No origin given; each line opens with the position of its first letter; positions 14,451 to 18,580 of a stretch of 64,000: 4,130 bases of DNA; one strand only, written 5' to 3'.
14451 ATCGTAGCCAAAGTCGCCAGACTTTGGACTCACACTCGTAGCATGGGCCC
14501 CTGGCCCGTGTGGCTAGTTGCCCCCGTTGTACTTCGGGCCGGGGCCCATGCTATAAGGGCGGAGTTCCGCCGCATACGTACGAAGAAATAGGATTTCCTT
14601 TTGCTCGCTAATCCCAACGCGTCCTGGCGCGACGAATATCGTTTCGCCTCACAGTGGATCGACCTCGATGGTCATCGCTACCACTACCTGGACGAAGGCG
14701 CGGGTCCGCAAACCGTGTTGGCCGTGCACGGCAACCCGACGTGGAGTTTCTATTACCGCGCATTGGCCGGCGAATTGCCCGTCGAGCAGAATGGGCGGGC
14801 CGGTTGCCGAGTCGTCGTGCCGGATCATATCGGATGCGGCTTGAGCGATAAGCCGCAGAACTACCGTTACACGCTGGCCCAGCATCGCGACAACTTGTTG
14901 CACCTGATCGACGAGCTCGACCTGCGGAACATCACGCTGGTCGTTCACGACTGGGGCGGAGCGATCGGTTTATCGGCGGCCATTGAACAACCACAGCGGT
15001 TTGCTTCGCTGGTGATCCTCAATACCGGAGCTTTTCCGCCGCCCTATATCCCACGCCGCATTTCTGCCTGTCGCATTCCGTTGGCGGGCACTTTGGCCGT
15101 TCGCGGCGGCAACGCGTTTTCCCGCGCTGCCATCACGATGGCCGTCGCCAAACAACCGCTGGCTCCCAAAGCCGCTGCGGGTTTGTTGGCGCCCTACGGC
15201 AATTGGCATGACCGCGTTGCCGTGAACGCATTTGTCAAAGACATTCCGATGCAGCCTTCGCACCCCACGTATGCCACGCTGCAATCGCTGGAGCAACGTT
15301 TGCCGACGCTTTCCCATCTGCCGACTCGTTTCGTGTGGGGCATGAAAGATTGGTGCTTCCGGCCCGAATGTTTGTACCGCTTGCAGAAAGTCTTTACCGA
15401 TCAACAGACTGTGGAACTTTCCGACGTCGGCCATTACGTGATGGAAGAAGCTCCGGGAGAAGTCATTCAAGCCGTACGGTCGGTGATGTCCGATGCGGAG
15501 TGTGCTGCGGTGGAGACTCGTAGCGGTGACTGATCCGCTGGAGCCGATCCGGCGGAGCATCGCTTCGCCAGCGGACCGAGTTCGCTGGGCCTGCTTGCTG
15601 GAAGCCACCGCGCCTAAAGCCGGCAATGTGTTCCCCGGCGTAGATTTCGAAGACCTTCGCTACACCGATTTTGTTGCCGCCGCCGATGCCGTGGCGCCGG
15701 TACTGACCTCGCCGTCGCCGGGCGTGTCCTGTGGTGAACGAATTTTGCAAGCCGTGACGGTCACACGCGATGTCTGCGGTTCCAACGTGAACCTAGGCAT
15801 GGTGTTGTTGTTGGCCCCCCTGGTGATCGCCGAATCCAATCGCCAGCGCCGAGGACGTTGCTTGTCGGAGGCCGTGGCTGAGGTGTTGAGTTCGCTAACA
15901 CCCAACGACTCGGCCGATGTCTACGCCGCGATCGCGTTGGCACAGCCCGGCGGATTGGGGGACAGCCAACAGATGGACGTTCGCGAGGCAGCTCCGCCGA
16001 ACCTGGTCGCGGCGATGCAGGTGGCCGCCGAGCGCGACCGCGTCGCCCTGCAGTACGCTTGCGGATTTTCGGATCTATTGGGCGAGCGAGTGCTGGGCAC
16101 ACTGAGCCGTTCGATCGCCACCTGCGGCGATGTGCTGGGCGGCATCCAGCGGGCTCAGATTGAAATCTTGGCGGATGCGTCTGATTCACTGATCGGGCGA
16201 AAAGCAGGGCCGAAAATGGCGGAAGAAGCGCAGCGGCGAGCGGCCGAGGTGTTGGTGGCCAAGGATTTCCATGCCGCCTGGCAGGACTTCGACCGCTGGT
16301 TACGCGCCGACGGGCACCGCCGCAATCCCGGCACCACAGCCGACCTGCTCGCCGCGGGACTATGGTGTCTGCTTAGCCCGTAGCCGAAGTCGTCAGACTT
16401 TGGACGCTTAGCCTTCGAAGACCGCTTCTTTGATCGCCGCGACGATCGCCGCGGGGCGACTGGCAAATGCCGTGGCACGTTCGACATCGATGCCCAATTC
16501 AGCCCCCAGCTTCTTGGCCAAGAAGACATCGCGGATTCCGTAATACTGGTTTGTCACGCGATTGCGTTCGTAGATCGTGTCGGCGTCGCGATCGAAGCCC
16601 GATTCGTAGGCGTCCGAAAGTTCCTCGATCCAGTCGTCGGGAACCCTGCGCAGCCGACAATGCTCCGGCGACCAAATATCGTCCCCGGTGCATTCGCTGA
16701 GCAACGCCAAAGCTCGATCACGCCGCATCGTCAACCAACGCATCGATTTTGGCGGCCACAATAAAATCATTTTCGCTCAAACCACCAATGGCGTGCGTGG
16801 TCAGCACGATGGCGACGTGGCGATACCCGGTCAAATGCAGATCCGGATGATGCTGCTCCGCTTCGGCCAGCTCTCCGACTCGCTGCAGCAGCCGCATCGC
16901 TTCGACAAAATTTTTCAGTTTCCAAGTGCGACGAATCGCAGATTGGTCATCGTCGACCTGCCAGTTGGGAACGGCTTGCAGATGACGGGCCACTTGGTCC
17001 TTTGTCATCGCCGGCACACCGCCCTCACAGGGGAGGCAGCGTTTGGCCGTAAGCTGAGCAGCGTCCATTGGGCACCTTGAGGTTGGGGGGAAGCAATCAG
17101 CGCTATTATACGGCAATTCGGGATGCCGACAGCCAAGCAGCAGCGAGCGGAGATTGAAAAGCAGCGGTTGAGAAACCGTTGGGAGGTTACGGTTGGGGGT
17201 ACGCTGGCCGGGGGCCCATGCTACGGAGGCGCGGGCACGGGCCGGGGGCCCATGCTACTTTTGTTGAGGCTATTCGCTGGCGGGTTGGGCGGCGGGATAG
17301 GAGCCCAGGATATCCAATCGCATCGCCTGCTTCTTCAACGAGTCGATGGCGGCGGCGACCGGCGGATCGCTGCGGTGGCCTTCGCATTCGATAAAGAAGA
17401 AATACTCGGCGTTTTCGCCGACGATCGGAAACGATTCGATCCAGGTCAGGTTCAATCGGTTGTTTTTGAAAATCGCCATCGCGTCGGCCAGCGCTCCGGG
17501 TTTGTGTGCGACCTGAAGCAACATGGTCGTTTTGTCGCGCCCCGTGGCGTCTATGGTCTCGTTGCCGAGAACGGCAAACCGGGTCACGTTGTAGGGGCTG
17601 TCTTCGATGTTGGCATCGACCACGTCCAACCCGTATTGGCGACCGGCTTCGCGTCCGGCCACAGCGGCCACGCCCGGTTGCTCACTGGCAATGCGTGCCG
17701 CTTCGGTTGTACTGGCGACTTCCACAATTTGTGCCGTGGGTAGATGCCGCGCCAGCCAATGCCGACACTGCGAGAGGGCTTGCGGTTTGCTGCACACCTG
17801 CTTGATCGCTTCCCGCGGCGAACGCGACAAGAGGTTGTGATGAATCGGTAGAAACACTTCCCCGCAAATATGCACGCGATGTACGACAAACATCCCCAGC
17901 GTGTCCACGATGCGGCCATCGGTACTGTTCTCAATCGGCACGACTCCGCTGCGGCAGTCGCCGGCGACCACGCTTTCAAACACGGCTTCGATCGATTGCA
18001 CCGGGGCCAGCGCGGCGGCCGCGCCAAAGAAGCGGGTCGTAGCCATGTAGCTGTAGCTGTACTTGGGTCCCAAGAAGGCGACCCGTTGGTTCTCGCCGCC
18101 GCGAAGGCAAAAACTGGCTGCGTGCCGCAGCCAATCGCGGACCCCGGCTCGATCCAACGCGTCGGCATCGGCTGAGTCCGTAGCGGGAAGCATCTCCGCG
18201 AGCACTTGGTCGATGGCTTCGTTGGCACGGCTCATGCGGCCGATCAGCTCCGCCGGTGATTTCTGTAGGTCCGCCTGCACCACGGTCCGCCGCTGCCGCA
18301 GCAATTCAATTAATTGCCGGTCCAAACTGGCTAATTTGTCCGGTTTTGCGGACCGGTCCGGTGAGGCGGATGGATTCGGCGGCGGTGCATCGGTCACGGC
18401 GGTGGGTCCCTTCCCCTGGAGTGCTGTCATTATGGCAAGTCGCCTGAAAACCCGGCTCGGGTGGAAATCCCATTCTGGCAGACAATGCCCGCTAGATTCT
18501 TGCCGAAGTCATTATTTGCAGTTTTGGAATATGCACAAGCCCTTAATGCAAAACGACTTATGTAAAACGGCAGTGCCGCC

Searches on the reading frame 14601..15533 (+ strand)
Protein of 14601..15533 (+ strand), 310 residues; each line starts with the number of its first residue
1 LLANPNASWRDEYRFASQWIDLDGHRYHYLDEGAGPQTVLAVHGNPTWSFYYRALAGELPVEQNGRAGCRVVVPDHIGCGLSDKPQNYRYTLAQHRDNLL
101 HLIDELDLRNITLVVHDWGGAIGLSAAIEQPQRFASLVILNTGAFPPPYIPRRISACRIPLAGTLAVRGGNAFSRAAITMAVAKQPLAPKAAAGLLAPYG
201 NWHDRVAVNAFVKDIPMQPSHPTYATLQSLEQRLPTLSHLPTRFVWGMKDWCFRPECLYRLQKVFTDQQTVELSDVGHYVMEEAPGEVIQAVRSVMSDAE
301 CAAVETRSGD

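Call 6: search_protein_families(library=pfam, proteins=[window:14601-15533:+], max_evalue=0.001)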
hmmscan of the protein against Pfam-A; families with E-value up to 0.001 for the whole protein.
window:14601-15533:+ (310 aa): 3 families
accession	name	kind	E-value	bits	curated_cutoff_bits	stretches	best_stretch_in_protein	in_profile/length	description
PF00561.26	Abhydrolase_1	-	7.8e-27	94.9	25.8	2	38-148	2-106/245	alpha/beta hydrolase fold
PF12697.13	Abhydrolase_6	-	3.6e-17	64.2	26.3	1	39-291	1-217/217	Alpha/beta hydrolase family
PF12146.15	Hydrolase_4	-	1.9e-06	27.8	27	1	38-158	6-126/239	Serine aminopeptidase, S33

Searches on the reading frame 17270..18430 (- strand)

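Call 6: search_protein_families(library=pfam, proteins=[window:17270-18430:-], max_evalue=0.001)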
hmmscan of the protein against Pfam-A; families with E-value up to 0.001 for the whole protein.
window:17270-18430:- (386 aa): 2 families
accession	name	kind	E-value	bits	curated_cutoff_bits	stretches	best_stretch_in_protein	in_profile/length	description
PF00800.23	PDT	-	4.4e-59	199.8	25.2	1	117-291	1-179/181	Prephenate dehydratase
PF01842.31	ACT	-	6.3e-05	23.1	27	1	305-365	5-64/66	ACT domain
